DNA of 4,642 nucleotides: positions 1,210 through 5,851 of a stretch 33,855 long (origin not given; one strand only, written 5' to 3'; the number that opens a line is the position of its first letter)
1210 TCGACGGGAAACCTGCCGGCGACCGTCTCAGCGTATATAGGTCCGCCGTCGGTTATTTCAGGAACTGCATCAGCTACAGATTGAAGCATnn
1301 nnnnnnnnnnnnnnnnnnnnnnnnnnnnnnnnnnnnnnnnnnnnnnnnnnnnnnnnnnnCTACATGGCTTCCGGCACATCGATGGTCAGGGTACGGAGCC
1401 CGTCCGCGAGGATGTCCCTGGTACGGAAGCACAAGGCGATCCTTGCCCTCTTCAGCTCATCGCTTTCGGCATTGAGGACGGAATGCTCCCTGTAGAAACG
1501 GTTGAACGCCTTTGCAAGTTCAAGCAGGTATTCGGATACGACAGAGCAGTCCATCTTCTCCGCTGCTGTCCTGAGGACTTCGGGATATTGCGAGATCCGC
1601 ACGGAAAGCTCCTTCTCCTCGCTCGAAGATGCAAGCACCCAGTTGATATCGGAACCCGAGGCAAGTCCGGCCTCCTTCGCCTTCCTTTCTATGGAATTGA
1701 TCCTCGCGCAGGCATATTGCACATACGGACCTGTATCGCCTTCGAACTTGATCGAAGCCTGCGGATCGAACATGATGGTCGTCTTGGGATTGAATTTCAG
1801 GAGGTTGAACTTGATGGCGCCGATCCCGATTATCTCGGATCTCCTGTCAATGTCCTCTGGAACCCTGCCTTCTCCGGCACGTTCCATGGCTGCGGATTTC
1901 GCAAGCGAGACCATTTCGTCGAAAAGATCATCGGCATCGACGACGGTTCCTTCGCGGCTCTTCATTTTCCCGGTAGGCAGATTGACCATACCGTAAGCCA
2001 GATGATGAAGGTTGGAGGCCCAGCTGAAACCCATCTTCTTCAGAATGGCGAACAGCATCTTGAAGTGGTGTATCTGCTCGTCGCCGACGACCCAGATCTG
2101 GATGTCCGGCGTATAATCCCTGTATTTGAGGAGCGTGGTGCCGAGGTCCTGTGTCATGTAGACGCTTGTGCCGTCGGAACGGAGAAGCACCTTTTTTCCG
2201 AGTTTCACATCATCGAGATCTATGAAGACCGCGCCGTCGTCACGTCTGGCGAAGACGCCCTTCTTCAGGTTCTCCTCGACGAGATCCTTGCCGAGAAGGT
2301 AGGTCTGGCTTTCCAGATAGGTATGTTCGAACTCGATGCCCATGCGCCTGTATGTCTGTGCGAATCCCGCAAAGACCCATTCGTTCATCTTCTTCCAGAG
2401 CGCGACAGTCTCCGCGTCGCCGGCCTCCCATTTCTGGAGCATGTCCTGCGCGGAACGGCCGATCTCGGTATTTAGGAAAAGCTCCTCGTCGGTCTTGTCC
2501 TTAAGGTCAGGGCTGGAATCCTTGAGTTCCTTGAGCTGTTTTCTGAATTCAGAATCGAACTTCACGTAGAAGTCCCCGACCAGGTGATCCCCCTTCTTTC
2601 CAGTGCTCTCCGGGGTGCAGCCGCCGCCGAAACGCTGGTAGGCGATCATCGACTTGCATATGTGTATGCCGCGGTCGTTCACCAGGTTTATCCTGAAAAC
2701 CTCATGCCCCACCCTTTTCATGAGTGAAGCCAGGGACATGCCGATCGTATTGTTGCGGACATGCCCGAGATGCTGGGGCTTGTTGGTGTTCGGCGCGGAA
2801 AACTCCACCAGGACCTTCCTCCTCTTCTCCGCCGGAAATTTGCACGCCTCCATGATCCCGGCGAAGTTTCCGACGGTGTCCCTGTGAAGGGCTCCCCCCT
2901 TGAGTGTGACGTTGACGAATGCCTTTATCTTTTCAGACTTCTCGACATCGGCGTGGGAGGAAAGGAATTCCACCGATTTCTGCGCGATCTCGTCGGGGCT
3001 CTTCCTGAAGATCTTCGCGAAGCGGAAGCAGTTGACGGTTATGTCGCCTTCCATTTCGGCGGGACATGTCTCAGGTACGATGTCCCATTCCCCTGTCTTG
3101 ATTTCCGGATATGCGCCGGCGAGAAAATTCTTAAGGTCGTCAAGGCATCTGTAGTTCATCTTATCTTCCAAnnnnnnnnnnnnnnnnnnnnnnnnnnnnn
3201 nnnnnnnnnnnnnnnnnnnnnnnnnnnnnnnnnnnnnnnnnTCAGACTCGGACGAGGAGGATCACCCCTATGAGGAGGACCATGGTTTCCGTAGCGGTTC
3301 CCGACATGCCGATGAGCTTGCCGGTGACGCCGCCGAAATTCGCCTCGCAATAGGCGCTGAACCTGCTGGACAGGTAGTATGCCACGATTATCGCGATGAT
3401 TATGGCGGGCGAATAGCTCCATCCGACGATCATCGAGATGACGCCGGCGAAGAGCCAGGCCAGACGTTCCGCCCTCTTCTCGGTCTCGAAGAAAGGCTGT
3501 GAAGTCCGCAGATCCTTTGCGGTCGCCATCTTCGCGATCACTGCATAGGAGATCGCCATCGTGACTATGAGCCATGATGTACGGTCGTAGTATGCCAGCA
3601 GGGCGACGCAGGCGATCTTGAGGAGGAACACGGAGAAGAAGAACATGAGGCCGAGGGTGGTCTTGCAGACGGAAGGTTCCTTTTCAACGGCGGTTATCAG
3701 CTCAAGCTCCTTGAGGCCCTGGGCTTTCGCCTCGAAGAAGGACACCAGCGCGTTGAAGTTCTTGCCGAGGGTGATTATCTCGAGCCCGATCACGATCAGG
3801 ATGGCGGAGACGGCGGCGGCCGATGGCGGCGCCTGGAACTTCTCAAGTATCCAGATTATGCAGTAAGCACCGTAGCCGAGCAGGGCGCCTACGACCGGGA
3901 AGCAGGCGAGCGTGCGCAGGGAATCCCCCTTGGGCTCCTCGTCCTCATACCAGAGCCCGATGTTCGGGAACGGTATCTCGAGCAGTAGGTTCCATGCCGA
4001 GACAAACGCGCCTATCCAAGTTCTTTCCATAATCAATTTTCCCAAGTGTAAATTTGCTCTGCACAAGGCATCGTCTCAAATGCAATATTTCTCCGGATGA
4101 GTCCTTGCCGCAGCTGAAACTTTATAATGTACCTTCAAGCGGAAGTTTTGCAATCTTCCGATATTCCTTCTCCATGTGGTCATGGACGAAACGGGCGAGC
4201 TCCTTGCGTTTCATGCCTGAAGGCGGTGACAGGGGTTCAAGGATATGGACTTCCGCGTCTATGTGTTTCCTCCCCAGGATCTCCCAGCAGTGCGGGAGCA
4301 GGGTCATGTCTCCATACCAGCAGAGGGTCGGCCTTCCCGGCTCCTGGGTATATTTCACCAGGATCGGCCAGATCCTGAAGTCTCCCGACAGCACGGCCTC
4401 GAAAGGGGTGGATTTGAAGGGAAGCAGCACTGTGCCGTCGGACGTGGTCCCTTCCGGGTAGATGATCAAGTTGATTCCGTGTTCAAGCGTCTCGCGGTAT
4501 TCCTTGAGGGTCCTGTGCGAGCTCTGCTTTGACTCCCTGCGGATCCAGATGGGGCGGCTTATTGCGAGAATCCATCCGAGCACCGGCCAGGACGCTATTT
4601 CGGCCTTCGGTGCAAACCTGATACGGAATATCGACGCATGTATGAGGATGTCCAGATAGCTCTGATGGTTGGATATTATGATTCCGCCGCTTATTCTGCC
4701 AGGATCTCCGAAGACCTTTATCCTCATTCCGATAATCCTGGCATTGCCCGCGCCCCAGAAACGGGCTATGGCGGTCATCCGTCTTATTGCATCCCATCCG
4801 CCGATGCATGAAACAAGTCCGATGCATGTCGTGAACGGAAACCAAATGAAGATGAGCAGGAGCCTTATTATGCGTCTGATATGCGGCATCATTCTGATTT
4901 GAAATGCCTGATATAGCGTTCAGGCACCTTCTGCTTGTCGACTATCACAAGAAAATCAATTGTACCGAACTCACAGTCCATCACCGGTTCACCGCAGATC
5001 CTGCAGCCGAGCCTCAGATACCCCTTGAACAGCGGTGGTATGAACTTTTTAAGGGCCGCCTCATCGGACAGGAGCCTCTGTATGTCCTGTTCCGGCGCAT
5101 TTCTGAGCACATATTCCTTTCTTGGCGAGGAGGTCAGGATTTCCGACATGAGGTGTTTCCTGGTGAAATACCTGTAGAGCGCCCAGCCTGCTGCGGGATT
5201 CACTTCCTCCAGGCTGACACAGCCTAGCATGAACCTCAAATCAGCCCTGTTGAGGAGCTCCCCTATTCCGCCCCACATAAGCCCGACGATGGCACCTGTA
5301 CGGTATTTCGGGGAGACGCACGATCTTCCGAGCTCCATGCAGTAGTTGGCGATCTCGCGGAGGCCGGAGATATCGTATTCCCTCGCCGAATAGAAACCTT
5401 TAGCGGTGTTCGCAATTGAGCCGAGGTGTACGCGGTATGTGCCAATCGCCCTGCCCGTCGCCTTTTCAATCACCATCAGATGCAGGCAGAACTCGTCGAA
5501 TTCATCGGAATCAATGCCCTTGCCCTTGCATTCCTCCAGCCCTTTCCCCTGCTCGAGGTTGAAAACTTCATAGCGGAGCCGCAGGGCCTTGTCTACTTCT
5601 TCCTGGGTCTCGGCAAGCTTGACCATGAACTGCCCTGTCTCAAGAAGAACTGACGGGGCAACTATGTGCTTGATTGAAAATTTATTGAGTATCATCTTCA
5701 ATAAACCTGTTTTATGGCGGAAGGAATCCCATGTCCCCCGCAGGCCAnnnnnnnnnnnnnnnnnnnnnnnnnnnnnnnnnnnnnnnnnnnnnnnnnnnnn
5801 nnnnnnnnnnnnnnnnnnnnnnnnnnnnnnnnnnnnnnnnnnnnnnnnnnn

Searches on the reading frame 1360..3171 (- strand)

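Call 82: search_protein_families(library=pfam, proteins=[window:1360-3171:-], max_evalue=0.01)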
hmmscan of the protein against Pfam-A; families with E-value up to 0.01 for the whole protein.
window:1360-3171:- (603 aa): 3 families
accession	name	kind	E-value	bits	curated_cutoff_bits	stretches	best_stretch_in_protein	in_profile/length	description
PF00750.26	tRNA-synt_1d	-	1.5e-45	156.2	23.3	1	114-469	16-348/349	tRNA synthetases class I (R), catalytic domain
PF05746.21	DALR_1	-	8.4e-30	103.7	22.3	1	484-603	1-117/117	DALR anticodon binding domain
PF03485.21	Arg_tRNA_synt_N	-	2.2e-08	35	21.5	1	26-90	19-85/85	Arginyl tRNA synthetase N terminal domain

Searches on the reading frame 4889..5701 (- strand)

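Call 82: search_protein_families(library=pfam, proteins=[window:4889-5701:-], max_evalue=0.01)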
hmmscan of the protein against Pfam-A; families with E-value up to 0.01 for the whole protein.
window:4889-5701:- (270 aa): 2 families
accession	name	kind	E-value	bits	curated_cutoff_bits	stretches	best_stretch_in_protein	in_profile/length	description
PF13444.12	Acetyltransf_5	-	1.1e-28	100.3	22.4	1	42-143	1-101/102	Acetyltransferase (GNAT) domain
PF21926.2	FeeM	-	0.0023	18.2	27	1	39-138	2-98/158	N-acyl amino acid synthase FeeM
